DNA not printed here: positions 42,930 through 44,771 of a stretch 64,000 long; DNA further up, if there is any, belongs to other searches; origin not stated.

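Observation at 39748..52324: Candidate benzoxazole-type (3-hydroxyanthranilate-derived) biosynthetic cluster with no PKS, NRPS or carrier protein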

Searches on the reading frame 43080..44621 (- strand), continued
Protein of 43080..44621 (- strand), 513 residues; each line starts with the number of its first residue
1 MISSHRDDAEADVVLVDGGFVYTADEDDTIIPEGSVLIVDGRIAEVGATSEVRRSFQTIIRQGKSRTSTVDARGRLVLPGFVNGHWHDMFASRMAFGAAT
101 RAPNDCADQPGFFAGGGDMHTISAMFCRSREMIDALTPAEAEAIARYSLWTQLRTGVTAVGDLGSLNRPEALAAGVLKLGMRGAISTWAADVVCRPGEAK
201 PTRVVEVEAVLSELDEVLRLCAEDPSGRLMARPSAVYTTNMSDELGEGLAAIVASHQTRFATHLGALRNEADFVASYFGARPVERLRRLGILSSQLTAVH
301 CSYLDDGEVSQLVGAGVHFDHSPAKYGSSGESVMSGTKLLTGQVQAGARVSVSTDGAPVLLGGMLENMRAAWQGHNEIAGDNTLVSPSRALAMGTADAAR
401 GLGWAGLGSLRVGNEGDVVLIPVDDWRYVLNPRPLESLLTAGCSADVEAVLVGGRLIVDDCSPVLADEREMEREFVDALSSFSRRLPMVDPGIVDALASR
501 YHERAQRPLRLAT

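Call 42: find_encoding_contigs(protein=P0016, flank=10000, max_places=2)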
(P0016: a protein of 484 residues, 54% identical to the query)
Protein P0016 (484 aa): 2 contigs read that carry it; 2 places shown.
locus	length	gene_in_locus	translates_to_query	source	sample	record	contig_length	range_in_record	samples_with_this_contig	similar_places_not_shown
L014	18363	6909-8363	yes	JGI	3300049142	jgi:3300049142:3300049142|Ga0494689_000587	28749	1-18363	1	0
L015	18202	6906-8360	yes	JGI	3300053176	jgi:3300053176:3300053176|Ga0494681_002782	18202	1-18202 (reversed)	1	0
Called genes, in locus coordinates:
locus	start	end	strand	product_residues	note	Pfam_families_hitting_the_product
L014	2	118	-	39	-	?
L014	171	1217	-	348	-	PF01381:HTH_3 (weak), PF13560:HTH_31 (weak), PF03704:BTAD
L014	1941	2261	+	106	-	-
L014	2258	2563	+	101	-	PF12802:MarR_2 (faint), PF12840:HTH_20, PF24034:DUF7343, PF01022:HTH_5, PF09339:HTH_IclR (weak)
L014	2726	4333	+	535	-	PF00083:Sugar_tr (weak), PF07690:MFS_1, PF12832:MFS_1_like (faint)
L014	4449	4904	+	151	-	PF08327:AHSA1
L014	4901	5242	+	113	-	PF12840:HTH_20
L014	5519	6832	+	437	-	PF00501:AMP-binding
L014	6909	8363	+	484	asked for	PF01979:Amidohydro_1, PF07969:Amidohydro_3 (faint)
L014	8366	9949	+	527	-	PF01494:FAD_binding_3, PF21274:Rng_hyd_C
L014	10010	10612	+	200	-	PF00881:Nitroreductase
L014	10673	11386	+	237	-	PF01323:DSBA (weak)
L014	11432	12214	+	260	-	PF00218:IGPS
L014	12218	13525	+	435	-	PF00501:AMP-binding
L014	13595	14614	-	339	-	PF08100:Dimerisation, PF08241:Methyltransf_11 (faint), PF00891:Methyltransf_2, PF05175:MTS, PF13649:Methyltransf_25, PF08242:Methyltransf_12 (weak)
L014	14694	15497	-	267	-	PF03301:Trp_dioxygenase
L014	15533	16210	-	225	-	PF21780:DUF6875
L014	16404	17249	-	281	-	PF20434:BD-FAE, PF07859:Abhydrolase_3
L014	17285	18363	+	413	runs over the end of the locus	PF00266:Aminotran_5, PF01053:Cys_Met_Meta_PP (weak), PF22580:KYNU_C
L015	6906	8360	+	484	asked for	PF01979:Amidohydro_1, PF07969:Amidohydro_3 (faint)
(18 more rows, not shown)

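Call 75: find_related_loci(query=A2, collection=genome_contigs, flank=10000)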
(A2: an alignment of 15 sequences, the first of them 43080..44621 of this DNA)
Query A2 (513 aa) in genome_contigs; peptide patterns used: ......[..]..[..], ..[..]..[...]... (x = any residue, [..] = any of these).
229 stretches matched a pattern; 176 encode a relative of the query (tblastn E <= 1e-3); the best 80 are kept; 80 distinct loci.
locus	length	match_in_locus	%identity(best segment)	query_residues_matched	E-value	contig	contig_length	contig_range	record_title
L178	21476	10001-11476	52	14-504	1e-157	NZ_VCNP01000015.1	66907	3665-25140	Streptomyces calvus strain T3018 Scaffold1_15, whole genome shotgun sequence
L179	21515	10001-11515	51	6-504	6e-156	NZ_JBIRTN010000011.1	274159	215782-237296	Streptomyces sp. NPDC020731 NPDC020731_140_B4.ctg-0011, whole genome shotgun sequence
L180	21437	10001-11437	53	9-485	6e-155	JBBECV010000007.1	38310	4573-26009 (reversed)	MAG: Thermoleophilaceae bacterium isolate LejiaF_72_49 Lejia_F_1558_length_38310_cov_28, whole genome shotgun sequence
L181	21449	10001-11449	52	14-495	3e-154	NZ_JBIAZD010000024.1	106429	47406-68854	Streptomyces sp. NPDC000348 NPDC000348_X3_X1.ctg-0024, whole genome shotgun sequence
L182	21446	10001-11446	50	14-497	9e-152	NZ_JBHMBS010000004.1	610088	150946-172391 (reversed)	Streptosporangium vulgare strain JCM 3028 spades_K_25_97_4, whole genome shotgun sequence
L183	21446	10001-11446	50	14-497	3e-151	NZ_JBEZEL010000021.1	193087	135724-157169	Streptosporangium sp. NPDC049078 NPDC049078_81_B1.ctg-0021, whole genome shotgun sequence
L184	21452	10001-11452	50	14-504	3e-151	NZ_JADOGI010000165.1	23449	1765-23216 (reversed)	Nonomuraea cypriaca strain K274 K274_contig_165, whole genome shotgun sequence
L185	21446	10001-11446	49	14-497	5e-151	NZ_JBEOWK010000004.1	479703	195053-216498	Streptosporangium sp. NPDC002524 NPDC002524_8_H10.ctg-0004, whole genome shotgun sequence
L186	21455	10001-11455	52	12-495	7e-151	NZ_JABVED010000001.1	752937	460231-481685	Actinokineospora xionganensis strain HBU206404 Scaffold1, whole genome shotgun sequence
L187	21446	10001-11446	50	14-497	1e-150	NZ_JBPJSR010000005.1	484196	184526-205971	Streptosporangium sp. V21-05 5, whole genome shotgun sequence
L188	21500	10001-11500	48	5-506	6e-150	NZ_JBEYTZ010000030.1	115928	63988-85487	Streptomyces sp. NPDC047315 NPDC047315_31_G8.ctg-0030, whole genome shotgun sequence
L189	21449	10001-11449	50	13-502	1e-148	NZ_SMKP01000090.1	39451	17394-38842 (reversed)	Nonomuraea diastatica strain KC712 NODE_90_length_39451_cov_27.22, whole genome shotgun sequence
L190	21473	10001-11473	51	14-500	6e-156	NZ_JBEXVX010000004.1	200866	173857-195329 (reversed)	Streptomyces sp. NPDC005907 NPDC005907_17_A5.ctg-0004, whole genome shotgun sequence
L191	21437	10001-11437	50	13-494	1e-147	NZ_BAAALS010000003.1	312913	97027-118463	Luedemannella helvata strain JCM 13249 sequence003, whole genome shotgun sequence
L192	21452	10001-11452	49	14-506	2e-147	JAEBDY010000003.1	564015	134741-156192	UNVERIFIED_CONTAM: Umezawaea sp. cmx-9-4 cmx-9-4_NODE_3_length_564015_cov_27.305678, whole genome shotgun sequence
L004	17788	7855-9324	53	2-490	4e-151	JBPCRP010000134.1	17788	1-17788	MAG: Propionibacteriaceae bacterium isolate TH_ant_mag_237 k127_9007275, whole genome shotgun sequence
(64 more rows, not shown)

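Call 82: find_encoding_contigs(protein=P0038, flank=10000, max_places=1)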
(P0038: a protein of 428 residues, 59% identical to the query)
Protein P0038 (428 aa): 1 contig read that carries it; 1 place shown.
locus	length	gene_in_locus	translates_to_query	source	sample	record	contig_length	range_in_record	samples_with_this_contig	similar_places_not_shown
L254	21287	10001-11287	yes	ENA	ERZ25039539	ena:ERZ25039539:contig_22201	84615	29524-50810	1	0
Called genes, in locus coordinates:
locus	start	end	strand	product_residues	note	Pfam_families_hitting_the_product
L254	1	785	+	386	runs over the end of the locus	PF13424:TPR_12 (faint)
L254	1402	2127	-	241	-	-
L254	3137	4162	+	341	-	PF08100:Dimerisation, PF00891:Methyltransf_2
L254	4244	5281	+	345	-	PF00793:DAHP_synth_1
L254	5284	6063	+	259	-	PF00106:adh_short, PF01370:Epimerase, PF08659:KR, PF13561:adh_short_C2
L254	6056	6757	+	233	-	PF00857:Isochorismatase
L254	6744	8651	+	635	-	PF00425:Chorismate_bind, PF00117:GATase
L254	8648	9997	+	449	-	PF00501:AMP-binding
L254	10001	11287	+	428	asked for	PF07969:Amidohydro_3 (faint), PF01979:Amidohydro_1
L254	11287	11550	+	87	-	-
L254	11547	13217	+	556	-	PF01494:FAD_binding_3, PF21274:Rng_hyd_C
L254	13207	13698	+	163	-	PF10604:Polyketide_cyc2 (weak), PF08327:AHSA1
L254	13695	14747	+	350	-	PF26684:DUF8230_N, PF26685:DUF8230_C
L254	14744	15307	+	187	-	-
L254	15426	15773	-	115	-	PF01526:DDE_Tnp_Tn3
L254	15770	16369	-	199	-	PF01526:DDE_Tnp_Tn3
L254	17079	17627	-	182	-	PF01425:Amidase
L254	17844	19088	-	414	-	PF13546:DDE_5, PF01609:DDE_Tnp_1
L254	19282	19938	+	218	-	PF05598:DUF772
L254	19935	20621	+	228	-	-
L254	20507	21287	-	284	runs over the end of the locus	PF01425:Amidase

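Call 83: find_encoding_contigs(protein=P0015, flank=10000, max_places=1)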
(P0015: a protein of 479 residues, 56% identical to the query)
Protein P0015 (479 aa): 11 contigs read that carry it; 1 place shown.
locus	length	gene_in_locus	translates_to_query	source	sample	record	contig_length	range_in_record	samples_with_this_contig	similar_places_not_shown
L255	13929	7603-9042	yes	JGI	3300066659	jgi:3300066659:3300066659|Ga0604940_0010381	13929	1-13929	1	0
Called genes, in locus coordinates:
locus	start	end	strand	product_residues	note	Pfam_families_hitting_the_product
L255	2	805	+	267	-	?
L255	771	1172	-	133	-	PF01022:HTH_5, PF12840:HTH_20, PF13412:HTH_24 (weak), PF08279:HTH_11 (weak)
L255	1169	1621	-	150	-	PF10604:Polyketide_cyc2, PF08327:AHSA1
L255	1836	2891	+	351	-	PF00793:DAHP_synth_1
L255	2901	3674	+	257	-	PF00106:adh_short, PF08659:KR, PF13561:adh_short_C2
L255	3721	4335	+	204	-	PF00857:Isochorismatase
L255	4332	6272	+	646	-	PF00425:Chorismate_bind, PF00117:GATase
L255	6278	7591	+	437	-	PF00501:AMP-binding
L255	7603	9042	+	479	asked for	PF01979:Amidohydro_1, PF07969:Amidohydro_3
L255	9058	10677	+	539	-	PF00890:FAD_binding_2 (faint), PF01266:DAO (faint), PF01494:FAD_binding_3, PF21274:Rng_hyd_C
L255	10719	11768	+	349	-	PF08100:Dimerisation, PF00891:Methyltransf_2, PF08242:Methyltransf_12 (faint)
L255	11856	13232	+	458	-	PF01565:FAD_binding_4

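Call 84: find_encoding_contigs(protein=P0047, flank=10000, max_places=1)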
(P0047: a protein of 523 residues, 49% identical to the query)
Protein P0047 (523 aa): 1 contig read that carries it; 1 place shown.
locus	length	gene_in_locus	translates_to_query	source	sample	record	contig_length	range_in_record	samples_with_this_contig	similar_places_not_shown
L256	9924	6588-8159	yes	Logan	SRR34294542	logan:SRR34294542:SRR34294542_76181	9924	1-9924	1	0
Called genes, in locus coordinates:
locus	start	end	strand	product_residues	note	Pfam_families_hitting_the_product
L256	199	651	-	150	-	PF08327:AHSA1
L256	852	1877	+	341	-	PF00793:DAHP_synth_1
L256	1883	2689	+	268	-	PF00106:adh_short, PF08659:KR, PF13561:adh_short_C2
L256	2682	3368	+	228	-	PF00857:Isochorismatase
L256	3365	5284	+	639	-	PF00425:Chorismate_bind, PF00117:GATase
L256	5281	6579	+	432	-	PF00501:AMP-binding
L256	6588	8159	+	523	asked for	PF01979:Amidohydro_1, PF07969:Amidohydro_3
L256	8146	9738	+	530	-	PF01494:FAD_binding_3, PF07992:Pyr_redox_2 (faint), PF21274:Rng_hyd_C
